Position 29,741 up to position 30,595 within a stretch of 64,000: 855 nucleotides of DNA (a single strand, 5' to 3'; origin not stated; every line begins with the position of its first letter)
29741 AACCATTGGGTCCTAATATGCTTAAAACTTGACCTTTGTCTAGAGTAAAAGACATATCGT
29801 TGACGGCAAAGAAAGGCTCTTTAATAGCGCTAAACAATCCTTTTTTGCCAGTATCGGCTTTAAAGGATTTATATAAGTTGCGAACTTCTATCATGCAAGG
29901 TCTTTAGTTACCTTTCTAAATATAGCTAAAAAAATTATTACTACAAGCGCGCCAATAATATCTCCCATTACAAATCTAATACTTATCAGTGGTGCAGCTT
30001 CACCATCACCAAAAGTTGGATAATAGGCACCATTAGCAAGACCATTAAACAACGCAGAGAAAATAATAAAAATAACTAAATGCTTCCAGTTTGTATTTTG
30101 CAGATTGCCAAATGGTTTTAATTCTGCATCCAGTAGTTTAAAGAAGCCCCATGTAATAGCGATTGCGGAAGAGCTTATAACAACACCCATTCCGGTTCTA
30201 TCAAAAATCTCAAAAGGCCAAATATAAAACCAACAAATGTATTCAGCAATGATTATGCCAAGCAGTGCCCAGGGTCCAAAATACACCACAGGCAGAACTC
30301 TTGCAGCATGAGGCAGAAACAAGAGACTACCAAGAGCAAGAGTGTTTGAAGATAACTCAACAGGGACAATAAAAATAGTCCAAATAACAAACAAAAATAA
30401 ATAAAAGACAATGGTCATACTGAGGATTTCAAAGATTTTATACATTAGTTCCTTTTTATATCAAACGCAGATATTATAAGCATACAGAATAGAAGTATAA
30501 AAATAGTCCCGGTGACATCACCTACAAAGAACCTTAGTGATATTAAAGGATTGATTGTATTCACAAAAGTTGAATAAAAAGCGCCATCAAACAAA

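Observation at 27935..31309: wHTH + twin paralogous 6-TM proteins + NatAB-like ABC exporter: candidate uncharacterised membrane module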

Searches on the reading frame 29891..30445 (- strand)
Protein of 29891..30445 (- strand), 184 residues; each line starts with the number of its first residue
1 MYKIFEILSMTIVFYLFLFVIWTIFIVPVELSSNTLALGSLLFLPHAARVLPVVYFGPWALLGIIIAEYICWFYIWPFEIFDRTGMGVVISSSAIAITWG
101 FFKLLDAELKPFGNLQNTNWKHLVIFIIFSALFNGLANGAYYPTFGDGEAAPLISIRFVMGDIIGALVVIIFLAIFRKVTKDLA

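Call 3: search_protein_families(library=pfam, proteins=[window:29891-30445:-], max_evalue=1)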
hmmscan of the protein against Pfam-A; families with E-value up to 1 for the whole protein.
window:29891-30445:- (184 aa): 0 families

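Call 4: search_protein_families(library=ncbifam, proteins=[window:29891-30445:-], max_evalue=1)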
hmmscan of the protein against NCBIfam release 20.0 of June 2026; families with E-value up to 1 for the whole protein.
window:29891-30445:- (184 aa): 0 families

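Call 7: find_homologous_proteins(query=window:29891-30445:-, max_evalue=0.001)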
Query window:29891-30445:- (184 aa): 17 proteins with E <= 0.001 among 354 candidates.
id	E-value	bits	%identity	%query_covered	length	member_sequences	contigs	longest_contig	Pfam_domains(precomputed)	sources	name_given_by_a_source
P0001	1.3e-109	382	97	100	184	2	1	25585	-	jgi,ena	-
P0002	2.6e-109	381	96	99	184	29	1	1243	-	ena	-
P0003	7.0e-107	373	94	100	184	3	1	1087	-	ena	-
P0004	1.4e-106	372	94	99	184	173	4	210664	-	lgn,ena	-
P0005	2.2e-106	372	91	100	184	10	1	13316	-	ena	-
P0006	5.0e-106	370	94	100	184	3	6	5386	-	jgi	jgi:hypothetical protein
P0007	5.1e-106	370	92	100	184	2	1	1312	-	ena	-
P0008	5.1e-106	370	92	99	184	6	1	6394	-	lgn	-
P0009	2.7e-105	368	91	100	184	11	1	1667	-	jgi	jgi:hypothetical protein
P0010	1.6e-104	365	89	100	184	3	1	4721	-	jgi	-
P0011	2.5e-103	362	92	100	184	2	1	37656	-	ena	-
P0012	2.9e-100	352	89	99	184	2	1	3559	-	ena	-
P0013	3.0e-100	351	89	99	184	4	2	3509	-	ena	-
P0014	4.1e-81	289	69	99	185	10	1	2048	-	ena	-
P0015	2.0e-78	280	68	99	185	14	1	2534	-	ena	-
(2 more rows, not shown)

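Call 14: find_encoding_contigs(protein=P0014, flank=8000, max_places=4)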
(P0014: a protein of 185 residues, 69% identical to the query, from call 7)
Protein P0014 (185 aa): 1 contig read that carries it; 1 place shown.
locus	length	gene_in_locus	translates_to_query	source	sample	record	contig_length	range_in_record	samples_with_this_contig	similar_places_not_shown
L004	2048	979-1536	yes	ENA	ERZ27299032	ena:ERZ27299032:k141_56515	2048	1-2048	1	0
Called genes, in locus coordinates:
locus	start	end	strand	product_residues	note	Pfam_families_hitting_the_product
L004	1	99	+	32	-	?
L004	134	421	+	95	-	PF01978:TrmB (weak), PF12802:MarR_2 (faint)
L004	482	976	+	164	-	-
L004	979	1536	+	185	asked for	-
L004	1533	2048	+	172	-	?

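Call 17: search_protein_families(library=pfam, alignment_id=A2, max_evalue=10)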
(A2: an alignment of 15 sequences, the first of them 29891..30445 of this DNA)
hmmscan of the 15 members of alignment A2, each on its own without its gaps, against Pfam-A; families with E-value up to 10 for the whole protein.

A. member 1, window:29891-30445:- (184 aa): 1 family
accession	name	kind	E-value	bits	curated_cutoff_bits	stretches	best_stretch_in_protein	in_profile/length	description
PF03419.18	Peptidase_U4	-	1.5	8.5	28.4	1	64-179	40-136/284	Sporulation factor SpoIIGA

B. families by the number of members that match (of 15 scanned): 2 families
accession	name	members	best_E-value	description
PF03419.18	Peptidase_U4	3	0.34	Sporulation factor SpoIIGA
PF03083.21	MtN3_slv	1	4.5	Sugar efflux transporter for intercellular exchange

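Call 18: predict_structure(alignment_id=A2)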
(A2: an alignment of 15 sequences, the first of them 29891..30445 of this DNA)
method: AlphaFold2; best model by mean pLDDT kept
length: 184 residues; sequences in the alignment: 15
mean_pLDDT: 79.9   pTM: 0.78
mean pLDDT of the five models: 79.9, 77.1, 77.0, 75.5, 74.6
residues with pLDDT >= 90: 48; 70-90: 91; 50-70: 40; < 50: 5
segments of 3 or more residues with pLDDT < 50: 36-38
pLDDT, mean of each block of 10 residues (from residue 1): 87 94 82 56 82 87 91 79 73 88 73 58 88 87 63 80 90 88 61
secondary structure, 60 per line:
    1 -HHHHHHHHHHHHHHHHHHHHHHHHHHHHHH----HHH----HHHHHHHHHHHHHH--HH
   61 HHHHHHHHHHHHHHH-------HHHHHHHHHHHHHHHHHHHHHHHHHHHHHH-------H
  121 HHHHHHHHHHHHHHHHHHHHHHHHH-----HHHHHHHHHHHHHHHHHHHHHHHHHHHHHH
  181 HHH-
elements in order: H2-31 H43-56 H59-75 H83-112 H120-145 H151-183

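Call 21: search_protein_representatives(alignment_id=A2)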
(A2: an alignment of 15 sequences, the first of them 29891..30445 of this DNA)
Query: 15 sequences, 185 profile positions. Proteins with E-value up to 0.001 (for the whole library): 249; up to 1e-10: 51; up to 1e-30: 8. The best 150 are listed.
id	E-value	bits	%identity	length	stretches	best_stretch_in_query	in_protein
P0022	4.2e-80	284.2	-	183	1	1-183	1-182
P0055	6.3e-79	280.4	-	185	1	1-183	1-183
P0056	3.3e-58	212.8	-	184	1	1-180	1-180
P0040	1.7e-52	194.2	-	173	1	28-183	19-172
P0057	2.8e-42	160.9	-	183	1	1-181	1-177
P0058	6.5e-40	153.2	-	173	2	31-144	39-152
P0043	1.6e-37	145.4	-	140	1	1-101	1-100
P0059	5.0e-36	140.5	-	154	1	1-95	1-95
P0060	6.9e-29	117.2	-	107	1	1-105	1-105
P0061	1.3e-27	113.1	-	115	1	71-180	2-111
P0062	5.2e-23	98.1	-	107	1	1-80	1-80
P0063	2.1e-22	96.1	-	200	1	2-175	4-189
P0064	7.1e-21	91.1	-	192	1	4-180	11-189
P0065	1.6e-19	86.8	-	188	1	1-180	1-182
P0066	2.4e-18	82.9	-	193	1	1-174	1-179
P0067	7.1e-17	78.1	-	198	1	9-178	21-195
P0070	1.6e-16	76.9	-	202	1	3-179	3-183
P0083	2.0e-12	63.6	-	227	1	1-176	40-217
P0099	7.2e-11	58.5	-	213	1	14-180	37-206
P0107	3.4e-10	56.3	-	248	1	10-175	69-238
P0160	3.8e-07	46.4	-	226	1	12-178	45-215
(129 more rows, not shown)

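Call 22: search_protein_families(library=pfam, proteins=[P0063, P0064, P0065, P0066, P0067, P0070, P0083, P0107, P0099, P0160], max_evalue=1)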
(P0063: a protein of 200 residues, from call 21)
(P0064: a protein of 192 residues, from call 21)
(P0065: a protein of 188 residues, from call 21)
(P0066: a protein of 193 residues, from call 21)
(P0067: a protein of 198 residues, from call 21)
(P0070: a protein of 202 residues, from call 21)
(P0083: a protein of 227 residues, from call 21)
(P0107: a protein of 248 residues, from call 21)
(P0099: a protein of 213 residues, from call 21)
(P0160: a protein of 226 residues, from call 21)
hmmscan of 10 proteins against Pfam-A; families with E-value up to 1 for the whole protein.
P0063 (200 aa): 0 families

P0064 (192 aa): 1 family
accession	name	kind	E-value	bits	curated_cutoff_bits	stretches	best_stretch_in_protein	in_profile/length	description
PF05231.19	MASE1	-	2.5e-06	27.3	29.8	1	20-190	3-174/299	MASE1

P0065 (188 aa): 0 families

P0066 (193 aa): 0 families

P0067 (198 aa): 1 family
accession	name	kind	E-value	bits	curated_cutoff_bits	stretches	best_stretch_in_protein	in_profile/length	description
PF15664.10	TMEM252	-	0.37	10.9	27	1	145-176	2-33/139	Transmembrane protein 252 family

P0070 (202 aa): 2 families
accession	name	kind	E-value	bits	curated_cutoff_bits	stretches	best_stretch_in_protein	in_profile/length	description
PF05231.19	MASE1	-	0.0032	17.1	29.8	1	39-182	29-172/299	MASE1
PF20564.3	DUF6774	-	0.88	9.4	25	0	129-141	6-18/28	Family of unknown function (DUF6774)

P0083 (227 aa): 0 families

P0107 (248 aa): 0 families

P0099 (213 aa): 1 family
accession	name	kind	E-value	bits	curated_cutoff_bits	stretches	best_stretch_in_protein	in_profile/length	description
PF04695.18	Pex14_N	-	0.0013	18.8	23.2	1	164-182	28-46/46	Pex14 N-terminal domain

P0160 (226 aa): 0 families

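Call 27: search_protein_families(library=pfam, alignment_id=A3, max_evalue=0.1)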
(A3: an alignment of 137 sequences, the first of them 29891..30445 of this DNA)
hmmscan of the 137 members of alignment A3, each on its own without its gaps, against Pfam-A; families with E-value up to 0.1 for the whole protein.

A. member 1, window:29891-30445:- (184 aa): 0 families

B. families by the number of members that match (of 137 scanned): 30 families (the first 25 are shown)
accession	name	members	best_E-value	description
PF05231.19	MASE1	29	2e-08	MASE1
PF25637.1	DUF7942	2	0.0013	Family of unknown function (DUF7942)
PF13858.11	DUF4199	2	0.03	Protein of unknown function (DUF4199)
PF04695.18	Pex14_N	1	0.0013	Pex14 N-terminal domain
PF01528.21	Herpes_glycop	1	0.0067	Herpesvirus glycoprotein M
PF20122.4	DUF6512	1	0.0072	Family of unknown function (DUF6512)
PF22285.2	DUF6962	1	0.0089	Family of unknown function (DUF6962)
PF07428.16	Tri3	1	0.011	15-O-acetyltransferase Tri3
PF05216.18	UNC-50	1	0.013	UNC-50 family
PF20082.4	DUF6476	1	0.014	Family of unknown function (DUF6476)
PF20134.4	DUF6524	1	0.019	Family of unknown function (DUF6524)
PF20517.3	TMEM127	1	0.024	Transmembrane protein 127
PF19703.4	DUF6201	1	0.031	Family of unknown function (DUF6201)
PF11688.13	DUF3285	1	0.033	Protein of unknown function (DUF3285)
PF11862.13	DUF3382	1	0.034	Domain of unknown function (DUF3382)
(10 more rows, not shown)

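Call 29: find_encoding_contigs(protein=P0064, flank=6000, max_places=3)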
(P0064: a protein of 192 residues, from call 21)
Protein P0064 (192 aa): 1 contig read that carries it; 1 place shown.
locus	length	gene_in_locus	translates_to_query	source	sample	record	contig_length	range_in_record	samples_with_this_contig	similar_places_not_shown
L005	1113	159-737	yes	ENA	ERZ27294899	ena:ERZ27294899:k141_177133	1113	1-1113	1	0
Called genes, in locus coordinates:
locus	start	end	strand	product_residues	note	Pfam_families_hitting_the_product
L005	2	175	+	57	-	?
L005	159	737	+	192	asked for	PF05231:MASE1 (weak)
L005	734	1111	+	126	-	?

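Call 30: find_encoding_contigs(protein=P0063, flank=6000, max_places=3)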
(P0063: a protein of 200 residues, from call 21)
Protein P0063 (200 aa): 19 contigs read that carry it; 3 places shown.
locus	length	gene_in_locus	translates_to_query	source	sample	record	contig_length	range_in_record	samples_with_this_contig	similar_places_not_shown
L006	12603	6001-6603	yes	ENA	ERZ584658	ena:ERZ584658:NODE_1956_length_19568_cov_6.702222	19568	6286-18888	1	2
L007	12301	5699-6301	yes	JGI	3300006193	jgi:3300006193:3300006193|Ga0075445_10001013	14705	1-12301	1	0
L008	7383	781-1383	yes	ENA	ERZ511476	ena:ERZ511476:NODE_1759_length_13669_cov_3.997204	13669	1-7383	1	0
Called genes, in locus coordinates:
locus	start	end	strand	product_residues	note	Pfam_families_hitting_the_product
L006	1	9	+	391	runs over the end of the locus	PF05762:VWA_CoxE (weak)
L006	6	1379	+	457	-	-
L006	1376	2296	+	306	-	PF00005:ABC_tran, PF13304:AAA_21 (weak)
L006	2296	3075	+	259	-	PF01061:ABC2_membrane, PF12698:ABC2_membrane_3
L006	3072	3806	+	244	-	PF14819:QueF_N, PF14489:QueF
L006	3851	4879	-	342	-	PF02353:CMAS, PF13489:Methyltransf_23 (weak), PF13847:Methyltransf_31, PF08241:Methyltransf_11, PF08242:Methyltransf_12 (weak), PF13649:Methyltransf_25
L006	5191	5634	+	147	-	PF00127:Copper-bind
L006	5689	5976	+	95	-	PF01978:TrmB, PF12802:MarR_2 (weak)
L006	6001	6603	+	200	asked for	-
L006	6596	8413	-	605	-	PF05960:DUF885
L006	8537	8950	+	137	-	PF00903:Glyoxalase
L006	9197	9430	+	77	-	-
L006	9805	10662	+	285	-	PF00892:EamA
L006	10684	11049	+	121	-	PF00581:Rhodanese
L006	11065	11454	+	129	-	PF00903:Glyoxalase (weak)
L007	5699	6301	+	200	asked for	-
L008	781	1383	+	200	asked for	-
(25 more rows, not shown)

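Call 34: find_related_loci(query=A2, collection=genome_contigs, flank=6000)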
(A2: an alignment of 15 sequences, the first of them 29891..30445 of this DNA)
Query A2 (184 aa) in genome_contigs; peptide patterns used: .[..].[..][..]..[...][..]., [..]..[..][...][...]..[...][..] (x = any residue, [..] = any of these).
177 stretches matched a pattern; 16 encode a relative of the query (tblastn E <= 1e-3); 16 distinct loci.
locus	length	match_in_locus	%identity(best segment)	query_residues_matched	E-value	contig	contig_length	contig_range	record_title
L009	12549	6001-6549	90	1-183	5e-109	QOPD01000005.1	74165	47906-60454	MAG: SAR86 cluster bacterium isolate MED-G83 SAR86-MED-G83-C5, whole genome shotgun sequence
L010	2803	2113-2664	70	1-183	3e-88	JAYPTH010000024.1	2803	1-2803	MAG: Gammaproteobacteria bacterium isolate 139590_S191_metabat_bins_2.tsv.067 NODE_33232_length_2803_cov_9.114993, whole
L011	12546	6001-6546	44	1-179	8e-48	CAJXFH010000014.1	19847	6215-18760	MAG TPA_asm: uncultured Gammaproteobacteria bacterium isolate ERR599114_bin.29_MetaBAT_v2.12.1_MAG genome assembly, cont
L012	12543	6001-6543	43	1-182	6e-46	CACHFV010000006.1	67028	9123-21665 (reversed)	uncultured SAR86 cluster bacterium isolate AG-911-K08 genome assembly, contig: AG-911-K08_NODE_6, whole genome shotgun s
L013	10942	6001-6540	50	1-182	1e-45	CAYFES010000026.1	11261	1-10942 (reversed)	MAG TPA_asm: uncultured Gammaproteobacteria bacterium isolate ERP001736_co1_236 genome assembly, contig: NODE_3243_lengt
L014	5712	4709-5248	44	1-181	6e-46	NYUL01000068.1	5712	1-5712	MAG: Gammaproteobacteria bacterium isolate CPC44 MHASMcontig_240398, whole genome shotgun sequence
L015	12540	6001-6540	50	1-181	2e-44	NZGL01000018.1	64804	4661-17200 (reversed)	MAG: Gammaproteobacteria bacterium isolate MED685 87410, whole genome shotgun sequence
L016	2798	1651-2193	43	1-182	2e-44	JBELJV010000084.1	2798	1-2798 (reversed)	MAG: Gammaproteobacteria bacterium isolate REMEI136_ass_metaspades_bin.94 NODE_39342_length_2798_cov_168.804958, whole g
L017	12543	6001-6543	45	1-182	3e-44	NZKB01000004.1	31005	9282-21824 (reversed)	MAG: Gammaproteobacteria bacterium isolate MED1046 MHASMcontig_307929, whole genome shotgun sequence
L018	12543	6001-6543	43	1-182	3e-43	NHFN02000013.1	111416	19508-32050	MAG: Gammaproteobacteria bacterium TMED112 67914, whole genome shotgun sequence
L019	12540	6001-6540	48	1-181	4e-43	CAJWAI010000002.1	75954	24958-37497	MAG TPA_asm: uncultured Gammaproteobacteria bacterium isolate ERR599079_bin.33_MetaBAT_v2.12.1_MAG genome assembly, cont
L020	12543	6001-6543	41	1-182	2e-42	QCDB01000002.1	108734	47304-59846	SAR86 cluster bacterium AG-349-I13 Ga0172196_102, whole genome shotgun sequence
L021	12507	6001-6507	50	1-173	1e-41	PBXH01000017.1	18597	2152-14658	MAG: Gammaproteobacteria bacterium isolate RS582 15799, whole genome shotgun sequence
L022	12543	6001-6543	40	1-182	2e-40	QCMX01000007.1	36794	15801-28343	SAR86 cluster bacterium AG-422-P06 Ga0172205_107, whole genome shotgun sequence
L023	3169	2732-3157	45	1-142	1e-35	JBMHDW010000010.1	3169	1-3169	MAG: Candidatus Comchoanobacterales bacterium isolate xHP1_bin.351 c_000000000010, whole genome shotgun sequence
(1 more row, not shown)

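Call 41: find_related_loci(query=A5, collection=metagenome_contigs, flank=5000)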
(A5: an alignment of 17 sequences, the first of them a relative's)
Query A5 (198 aa) in metagenome_contigs; peptide patterns used: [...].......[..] (x = any residue, [..] = any of these).
457 stretches matched a pattern; 423 encode a relative of the query (tblastn E <= 1e-3); the best 80 are kept; 80 distinct loci.
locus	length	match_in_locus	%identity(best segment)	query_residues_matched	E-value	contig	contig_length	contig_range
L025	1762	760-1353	100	1-198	6e-138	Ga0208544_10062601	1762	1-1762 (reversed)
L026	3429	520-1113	100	1-198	5e-132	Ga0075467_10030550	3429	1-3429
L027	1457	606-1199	89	1-198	1e-124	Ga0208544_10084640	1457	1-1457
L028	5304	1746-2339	72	1-198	9e-95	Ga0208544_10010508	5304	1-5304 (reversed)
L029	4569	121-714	72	1-198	7e-95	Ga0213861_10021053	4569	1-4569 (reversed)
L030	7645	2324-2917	72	1-198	1e-94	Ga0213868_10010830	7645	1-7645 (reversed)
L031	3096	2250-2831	50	6-198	3e-58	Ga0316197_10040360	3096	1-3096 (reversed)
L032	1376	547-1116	45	10-198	1e-55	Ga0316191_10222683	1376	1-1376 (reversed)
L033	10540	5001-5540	35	4-192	3e-33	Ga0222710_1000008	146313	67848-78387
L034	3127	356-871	38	20-190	2e-30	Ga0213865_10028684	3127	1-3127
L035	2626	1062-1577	38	20-190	1e-30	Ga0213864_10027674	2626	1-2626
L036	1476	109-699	32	5-190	5e-30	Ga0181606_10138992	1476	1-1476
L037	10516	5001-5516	35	18-192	1e-29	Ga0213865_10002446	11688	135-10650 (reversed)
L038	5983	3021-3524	38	19-190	2e-29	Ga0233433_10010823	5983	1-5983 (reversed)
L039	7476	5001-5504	38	19-190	1e-29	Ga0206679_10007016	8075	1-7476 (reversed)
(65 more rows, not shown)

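Call 53: find_homologous_proteins(query=A3, max_evalue=0.001)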
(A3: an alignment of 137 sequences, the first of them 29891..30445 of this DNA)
Query A3 (137 sequences) (184 aa, profile of the alignment): 234 proteins with E <= 0.001 among 8000 candidates; the best 120 are listed.
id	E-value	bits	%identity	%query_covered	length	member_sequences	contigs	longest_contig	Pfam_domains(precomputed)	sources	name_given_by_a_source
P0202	8.0e-55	203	25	82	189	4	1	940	-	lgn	-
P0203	3.9e-54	201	22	76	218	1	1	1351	-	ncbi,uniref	ncbi:hypothetical protein AB2B41_23270 [Marimonas sp. MJW-29]|uniref:MASE1 domain-containing protein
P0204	5.5e-54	201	25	91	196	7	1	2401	-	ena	-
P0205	6.2e-52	194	27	73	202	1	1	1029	-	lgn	-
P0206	1.1e-51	193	19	83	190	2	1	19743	PF05231.20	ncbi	ncbi:MAG: hypothetical protein ACU0CY_10170 [Maritimibacter harenae]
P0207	1.2e-51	193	24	88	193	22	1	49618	PF05231.20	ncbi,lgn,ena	-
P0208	1.5e-51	193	24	89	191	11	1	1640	-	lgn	-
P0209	1.9e-51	192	24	76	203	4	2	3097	PF05231.20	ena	-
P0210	2.5e-51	192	23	76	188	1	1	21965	-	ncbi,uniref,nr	ncbi:hypothetical protein [Aestuariicoccus sp. MJ-SS9]|uniref:hypothetical protein n=1 Tax=Aestuarii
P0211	3.0e-51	192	25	84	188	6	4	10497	PF05231.20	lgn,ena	-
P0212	5.1e-51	191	20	74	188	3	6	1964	-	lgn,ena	-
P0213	5.5e-51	191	21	88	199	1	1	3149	-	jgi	jgi:hypothetical protein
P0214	5.8e-51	191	25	75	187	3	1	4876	PF05231.20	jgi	jgi:hypothetical protein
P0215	7.3e-51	190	23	74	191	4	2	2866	-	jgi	jgi:hypothetical protein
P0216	1.1e-50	190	21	79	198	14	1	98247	-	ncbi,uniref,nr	ncbi:hypothetical protein DL239_15425 [Sedimentitalea sp. CY04]|uniref:VUT family protein n=1 Tax=Pa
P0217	2.3e-50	189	24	73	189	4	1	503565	PF05231.20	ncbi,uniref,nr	ncbi:hypothetical protein [Pseudorhodobacter wandonensis]|uniref:hypothetical protein n=1 Tax=Pseudo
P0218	2.5e-50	189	22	76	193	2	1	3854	PF05231.20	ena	-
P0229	2.2e-49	186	24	76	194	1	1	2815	PF05231.20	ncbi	-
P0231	2.3e-49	185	22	78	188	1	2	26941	PF05231.20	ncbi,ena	-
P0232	2.8e-49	185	23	79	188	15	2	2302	PF05231.20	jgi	jgi:hypothetical protein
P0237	4.3e-49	185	22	89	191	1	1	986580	PF05231.20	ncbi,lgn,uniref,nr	ncbi:hypothetical protein [Jannaschia seohaensis]|uniref:MASE1 protein n=1 Tax=Jannaschia seohaensis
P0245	7.7e-49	184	27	73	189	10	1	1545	PF05231.20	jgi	jgi:hypothetical protein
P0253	1.0e-48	183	62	11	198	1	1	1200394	PF05231.20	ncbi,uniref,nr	ncbi:MASE1 domain-containing protein [Salipiger mucosus]|uniref:Uncharacterized protein n=1 Tax=Sali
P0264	2.2e-48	182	21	90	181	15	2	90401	-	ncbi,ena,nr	ncbi:MAG: hypothetical protein DCO81_06445 [Candidatus Aquiluna sp. XM-24bin5]|nr:MAG: hypothetical 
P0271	4.2e-48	181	21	76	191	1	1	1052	PF05231.20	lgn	-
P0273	4.4e-48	181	21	91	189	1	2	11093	PF05231.20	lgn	-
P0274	5.9e-48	181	23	78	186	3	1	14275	PF05231.20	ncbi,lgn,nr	ncbi:MASE1 protein [Marivita geojedonensis]|nr:MASE1 protein [Marivita geojedonensis]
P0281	1.1e-47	180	23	75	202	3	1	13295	PF05231.20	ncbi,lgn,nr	ncbi:MAG: hypothetical protein HWE35_16980 [Rhodobacteraceae bacterium]|nr:hypothetical protein [Par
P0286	1.9e-47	179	56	10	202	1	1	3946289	-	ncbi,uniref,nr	ncbi:hypothetical protein K3725_14540 [Leisingera sp. S132]|uniref:hypothetical protein n=1 Tax=Leis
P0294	9.4e-47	177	24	75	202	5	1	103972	PF05231.20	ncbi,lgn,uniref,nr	ncbi:hypothetical protein [Leisingera sp. ANG59]|uniref:hypothetical protein n=1 Tax=Leisingera sp. 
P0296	2.6e-46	176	24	75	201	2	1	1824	PF05231.20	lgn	-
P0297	3.6e-46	175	20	76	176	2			PF05231.20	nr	nr:MASE1 domain-containing protein [Pseudoruegeria sp. HB172150]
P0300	2.6e-45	172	21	90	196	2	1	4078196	PF05231.20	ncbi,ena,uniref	ncbi:hypothetical protein [Tranquillimonas rosea]|uniref:hypothetical protein n=1 Tax=Tranquillimona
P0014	1.4e-44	170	69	99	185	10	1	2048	-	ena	-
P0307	1.9e-43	166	26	81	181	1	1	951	PF05231.20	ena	-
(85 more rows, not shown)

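Call 54: find_encoding_contigs(protein=P0286, flank=5000, max_places=2)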
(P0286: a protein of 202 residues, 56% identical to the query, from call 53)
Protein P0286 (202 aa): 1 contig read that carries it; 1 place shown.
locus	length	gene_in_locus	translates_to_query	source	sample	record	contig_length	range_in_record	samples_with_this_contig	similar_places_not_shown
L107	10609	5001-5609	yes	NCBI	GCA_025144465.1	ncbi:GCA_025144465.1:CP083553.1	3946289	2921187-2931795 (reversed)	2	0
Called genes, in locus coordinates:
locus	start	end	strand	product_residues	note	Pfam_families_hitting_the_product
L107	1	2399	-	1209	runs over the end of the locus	PF27051:TamB_N (weak), PF04357:TamB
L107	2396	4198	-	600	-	PF07244:POTRA (faint), PF01103:Omp85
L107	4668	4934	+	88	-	-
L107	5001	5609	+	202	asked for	-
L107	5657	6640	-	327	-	PF00044:Gp_dh_N, PF02800:Gp_dh_C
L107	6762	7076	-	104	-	-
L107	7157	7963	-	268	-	PF09339:HTH_IclR, PF01614:IclR_C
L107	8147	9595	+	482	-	PF00120:Gln-synt_C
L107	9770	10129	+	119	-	PF01597:GCV_H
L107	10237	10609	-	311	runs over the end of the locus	PF02826:2-Hacid_dh_C, PF03446:NAD_binding_2 (weak)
